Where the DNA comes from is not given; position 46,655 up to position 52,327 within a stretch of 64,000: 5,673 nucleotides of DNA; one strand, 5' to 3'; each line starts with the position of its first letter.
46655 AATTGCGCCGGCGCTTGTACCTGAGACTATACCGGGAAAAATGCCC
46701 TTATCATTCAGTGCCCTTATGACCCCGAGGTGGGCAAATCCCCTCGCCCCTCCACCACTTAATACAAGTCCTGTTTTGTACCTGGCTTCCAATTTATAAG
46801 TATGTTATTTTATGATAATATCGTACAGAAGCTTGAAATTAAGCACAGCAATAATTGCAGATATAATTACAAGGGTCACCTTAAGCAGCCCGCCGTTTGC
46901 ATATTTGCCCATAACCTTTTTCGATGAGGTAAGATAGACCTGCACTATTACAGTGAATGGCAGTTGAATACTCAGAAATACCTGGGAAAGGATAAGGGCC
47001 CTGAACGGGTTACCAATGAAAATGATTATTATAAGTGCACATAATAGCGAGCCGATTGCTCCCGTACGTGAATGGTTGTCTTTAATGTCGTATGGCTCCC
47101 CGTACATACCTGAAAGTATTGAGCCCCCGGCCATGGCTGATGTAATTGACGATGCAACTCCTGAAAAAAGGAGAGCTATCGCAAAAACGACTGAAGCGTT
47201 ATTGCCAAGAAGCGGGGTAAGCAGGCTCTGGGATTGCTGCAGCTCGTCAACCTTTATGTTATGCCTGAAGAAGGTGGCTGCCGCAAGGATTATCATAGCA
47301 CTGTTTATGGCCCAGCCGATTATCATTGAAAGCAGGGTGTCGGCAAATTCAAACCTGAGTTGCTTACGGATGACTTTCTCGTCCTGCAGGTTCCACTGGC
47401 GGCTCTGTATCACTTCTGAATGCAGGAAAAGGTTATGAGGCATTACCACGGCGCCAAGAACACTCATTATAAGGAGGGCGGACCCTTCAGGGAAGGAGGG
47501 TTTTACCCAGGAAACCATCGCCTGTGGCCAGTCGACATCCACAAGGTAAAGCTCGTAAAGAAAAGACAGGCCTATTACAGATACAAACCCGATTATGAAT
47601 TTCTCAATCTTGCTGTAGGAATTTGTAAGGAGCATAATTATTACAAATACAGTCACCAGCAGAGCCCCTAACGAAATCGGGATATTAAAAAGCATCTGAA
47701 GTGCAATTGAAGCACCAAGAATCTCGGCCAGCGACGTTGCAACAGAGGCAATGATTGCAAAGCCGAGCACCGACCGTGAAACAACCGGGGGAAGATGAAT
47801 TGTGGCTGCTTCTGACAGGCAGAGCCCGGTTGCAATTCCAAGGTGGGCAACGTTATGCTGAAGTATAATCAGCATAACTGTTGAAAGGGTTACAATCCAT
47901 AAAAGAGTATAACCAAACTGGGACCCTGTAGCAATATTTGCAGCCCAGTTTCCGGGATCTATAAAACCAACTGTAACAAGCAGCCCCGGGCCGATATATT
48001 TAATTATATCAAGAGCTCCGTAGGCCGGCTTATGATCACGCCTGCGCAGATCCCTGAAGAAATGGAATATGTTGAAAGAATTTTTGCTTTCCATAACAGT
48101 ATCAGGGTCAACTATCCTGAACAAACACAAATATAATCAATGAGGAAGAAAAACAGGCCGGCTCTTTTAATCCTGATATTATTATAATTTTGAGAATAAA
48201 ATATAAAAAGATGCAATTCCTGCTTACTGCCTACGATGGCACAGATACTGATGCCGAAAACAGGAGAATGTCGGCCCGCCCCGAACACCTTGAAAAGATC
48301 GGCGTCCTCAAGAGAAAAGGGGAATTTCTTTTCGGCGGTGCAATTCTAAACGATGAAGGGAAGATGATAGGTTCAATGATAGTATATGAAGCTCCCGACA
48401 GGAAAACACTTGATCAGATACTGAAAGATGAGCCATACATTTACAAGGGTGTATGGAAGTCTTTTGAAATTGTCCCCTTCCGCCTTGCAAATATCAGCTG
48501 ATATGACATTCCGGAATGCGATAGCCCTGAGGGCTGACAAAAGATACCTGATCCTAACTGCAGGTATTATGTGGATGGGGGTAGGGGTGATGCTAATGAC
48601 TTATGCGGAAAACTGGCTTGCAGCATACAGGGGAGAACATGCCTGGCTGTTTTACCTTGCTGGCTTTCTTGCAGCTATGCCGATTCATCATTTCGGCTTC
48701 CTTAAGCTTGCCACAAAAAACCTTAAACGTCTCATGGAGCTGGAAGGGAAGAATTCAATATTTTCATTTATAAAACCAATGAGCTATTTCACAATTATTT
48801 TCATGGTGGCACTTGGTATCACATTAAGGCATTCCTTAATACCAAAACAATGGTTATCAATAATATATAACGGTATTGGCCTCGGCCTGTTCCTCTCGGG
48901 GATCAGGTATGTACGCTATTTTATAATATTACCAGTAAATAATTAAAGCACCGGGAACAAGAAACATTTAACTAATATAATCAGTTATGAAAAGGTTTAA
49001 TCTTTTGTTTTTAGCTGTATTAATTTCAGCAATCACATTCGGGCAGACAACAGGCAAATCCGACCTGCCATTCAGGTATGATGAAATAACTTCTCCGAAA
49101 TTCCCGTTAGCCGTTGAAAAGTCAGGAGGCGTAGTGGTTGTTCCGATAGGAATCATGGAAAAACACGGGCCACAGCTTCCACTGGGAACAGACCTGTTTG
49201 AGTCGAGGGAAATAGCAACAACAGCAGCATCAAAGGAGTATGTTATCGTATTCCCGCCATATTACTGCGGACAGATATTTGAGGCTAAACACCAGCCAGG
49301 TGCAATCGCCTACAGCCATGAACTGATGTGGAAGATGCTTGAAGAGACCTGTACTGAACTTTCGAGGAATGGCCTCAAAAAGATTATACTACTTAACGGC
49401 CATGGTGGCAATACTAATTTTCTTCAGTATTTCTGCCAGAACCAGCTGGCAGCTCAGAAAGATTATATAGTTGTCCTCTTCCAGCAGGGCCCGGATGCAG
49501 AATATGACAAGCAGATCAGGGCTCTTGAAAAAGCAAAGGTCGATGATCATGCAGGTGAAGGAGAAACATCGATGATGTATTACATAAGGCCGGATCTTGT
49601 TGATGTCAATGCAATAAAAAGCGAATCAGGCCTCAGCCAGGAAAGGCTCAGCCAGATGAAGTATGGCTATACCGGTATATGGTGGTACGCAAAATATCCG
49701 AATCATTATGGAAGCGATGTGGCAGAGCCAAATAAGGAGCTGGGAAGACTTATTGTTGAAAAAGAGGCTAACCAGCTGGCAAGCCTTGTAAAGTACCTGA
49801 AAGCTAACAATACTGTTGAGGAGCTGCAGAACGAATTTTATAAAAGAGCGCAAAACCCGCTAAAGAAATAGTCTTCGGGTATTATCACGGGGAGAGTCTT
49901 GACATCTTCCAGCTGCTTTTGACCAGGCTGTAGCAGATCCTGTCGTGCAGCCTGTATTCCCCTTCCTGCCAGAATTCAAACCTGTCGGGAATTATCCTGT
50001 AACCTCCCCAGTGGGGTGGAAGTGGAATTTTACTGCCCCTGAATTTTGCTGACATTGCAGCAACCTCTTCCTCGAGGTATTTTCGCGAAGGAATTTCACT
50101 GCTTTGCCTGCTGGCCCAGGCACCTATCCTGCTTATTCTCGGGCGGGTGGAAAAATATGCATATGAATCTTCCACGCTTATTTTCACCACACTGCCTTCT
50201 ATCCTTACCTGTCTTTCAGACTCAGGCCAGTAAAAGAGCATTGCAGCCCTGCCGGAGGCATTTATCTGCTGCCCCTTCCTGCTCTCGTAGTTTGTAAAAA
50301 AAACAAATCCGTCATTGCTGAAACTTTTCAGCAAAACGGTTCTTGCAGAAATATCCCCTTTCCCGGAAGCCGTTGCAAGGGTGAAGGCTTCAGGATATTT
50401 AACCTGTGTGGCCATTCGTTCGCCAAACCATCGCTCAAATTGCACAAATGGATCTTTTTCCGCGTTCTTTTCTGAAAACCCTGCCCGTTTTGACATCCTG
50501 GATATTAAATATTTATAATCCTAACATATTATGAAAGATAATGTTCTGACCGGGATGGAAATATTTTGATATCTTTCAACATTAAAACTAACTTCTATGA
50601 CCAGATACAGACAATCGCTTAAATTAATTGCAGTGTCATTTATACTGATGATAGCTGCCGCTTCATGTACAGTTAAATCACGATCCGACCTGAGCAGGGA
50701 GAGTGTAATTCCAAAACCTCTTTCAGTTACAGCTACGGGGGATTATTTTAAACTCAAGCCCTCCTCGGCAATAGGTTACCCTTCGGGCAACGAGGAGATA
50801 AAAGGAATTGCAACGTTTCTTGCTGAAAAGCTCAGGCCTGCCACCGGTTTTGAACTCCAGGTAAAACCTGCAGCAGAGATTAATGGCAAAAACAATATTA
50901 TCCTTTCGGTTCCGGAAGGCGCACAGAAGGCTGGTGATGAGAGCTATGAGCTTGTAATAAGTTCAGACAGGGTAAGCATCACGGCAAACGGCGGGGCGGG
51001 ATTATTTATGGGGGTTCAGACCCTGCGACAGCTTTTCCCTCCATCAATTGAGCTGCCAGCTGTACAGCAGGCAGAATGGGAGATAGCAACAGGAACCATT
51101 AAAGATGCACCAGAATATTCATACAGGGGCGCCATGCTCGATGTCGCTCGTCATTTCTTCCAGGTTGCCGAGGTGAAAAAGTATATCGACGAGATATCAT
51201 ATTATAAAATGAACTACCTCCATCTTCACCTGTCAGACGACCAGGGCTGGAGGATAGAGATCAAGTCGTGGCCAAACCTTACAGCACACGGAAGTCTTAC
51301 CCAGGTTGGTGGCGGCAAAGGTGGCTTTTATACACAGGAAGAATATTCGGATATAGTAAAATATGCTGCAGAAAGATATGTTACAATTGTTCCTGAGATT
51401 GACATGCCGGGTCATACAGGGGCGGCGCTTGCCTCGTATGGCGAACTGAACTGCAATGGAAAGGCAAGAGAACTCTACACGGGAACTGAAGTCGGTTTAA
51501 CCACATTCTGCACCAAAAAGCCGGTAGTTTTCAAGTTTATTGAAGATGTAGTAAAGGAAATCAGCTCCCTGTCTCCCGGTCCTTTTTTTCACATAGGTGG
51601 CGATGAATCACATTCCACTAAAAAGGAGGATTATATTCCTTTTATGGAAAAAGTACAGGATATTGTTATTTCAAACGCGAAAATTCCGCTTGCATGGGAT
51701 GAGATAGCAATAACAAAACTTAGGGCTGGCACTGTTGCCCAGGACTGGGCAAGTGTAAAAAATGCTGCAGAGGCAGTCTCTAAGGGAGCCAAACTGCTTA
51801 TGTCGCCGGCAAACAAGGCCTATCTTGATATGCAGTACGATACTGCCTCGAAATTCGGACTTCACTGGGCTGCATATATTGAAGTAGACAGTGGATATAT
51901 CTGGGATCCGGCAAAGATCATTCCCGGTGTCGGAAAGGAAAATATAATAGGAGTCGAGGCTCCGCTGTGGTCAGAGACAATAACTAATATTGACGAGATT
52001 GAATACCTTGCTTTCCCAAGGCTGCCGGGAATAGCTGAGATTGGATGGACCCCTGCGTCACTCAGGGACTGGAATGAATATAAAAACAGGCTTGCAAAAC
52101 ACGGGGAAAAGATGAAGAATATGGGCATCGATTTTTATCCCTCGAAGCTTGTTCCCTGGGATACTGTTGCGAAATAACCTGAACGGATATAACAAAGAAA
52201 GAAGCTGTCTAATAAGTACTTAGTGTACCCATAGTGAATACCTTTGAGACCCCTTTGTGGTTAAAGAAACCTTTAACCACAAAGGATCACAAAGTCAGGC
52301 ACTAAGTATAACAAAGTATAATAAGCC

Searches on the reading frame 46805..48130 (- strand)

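Call 81: search_protein_families(library=pfam, proteins=[window:46805-48130:-], max_evalue=0.00001)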
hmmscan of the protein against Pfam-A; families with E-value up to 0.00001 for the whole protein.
window:46805-48130:- (441 aa): 1 family
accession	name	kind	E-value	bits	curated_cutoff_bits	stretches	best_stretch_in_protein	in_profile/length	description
PF01566.24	Nramp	-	1.4e-111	373.5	29.8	1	62-413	1-356/357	Natural resistance-associated macrophage protein-like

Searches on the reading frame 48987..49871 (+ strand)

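Call 81: search_protein_families(library=pfam, proteins=[window:48987-49871:+], max_evalue=0.00001)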
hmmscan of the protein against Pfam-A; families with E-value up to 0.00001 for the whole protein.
window:48987-49871:+ (294 aa): 1 family
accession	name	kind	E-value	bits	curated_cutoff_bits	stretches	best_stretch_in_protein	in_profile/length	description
PF02633.19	Creatininase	-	2.1e-46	158.7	31.3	1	33-268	2-238/238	Creatinine amidohydrolase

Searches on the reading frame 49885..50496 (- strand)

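Call 81: search_protein_families(library=pfam, proteins=[window:49885-50496:-], max_evalue=0.00001)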
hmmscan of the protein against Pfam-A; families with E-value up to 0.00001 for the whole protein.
window:49885-50496:- (203 aa): 3 families
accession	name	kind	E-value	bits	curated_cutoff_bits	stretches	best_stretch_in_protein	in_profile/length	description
PF01243.27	PNPOx_N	-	7e-24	84.9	28.1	1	26-148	3-116/120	Pyridoxamine 5'-phosphate oxidase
PF10590.14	PNP_phzG_C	-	4.7e-19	68.5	27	1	163-203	1-42/42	Pyridoxine 5'-phosphate oxidase C-terminal dimerisation region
PF12766.13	Pyridox_oxase_2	-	7.6e-08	33.3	26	1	31-104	17-97/100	Pyridoxamine 5'-phosphate oxidase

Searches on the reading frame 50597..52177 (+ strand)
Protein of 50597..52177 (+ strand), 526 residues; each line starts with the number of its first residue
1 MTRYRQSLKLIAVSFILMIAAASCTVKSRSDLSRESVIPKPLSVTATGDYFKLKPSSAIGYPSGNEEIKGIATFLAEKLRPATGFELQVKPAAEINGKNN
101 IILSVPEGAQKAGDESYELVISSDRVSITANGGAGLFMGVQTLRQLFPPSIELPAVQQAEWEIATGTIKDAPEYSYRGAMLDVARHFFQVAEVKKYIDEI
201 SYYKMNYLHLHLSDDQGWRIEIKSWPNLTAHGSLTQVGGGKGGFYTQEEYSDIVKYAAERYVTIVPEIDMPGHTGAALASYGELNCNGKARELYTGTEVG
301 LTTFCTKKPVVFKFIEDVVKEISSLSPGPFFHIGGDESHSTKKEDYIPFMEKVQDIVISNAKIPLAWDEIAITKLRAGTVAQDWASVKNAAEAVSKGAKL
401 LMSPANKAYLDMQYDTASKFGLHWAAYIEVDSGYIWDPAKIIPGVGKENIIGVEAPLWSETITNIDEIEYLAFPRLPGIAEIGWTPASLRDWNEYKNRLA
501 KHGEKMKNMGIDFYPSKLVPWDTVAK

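Call 81: search_protein_families(library=pfam, proteins=[window:50597-52177:+], max_evalue=0.00001)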
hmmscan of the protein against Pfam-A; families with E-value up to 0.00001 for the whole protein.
window:50597-52177:+ (526 aa): 2 families
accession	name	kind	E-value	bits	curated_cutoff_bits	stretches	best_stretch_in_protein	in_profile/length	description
PF00728.28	Glyco_hydro_20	-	1.7e-86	291.2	22.3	1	174-486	1-347/348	Glycosyl hydrolase family 20, catalytic domain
PF02838.20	Glyco_hydro_20b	-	5.3e-22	79.3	26.1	1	36-171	3-124/124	Glycosyl hydrolase family 20, domain 2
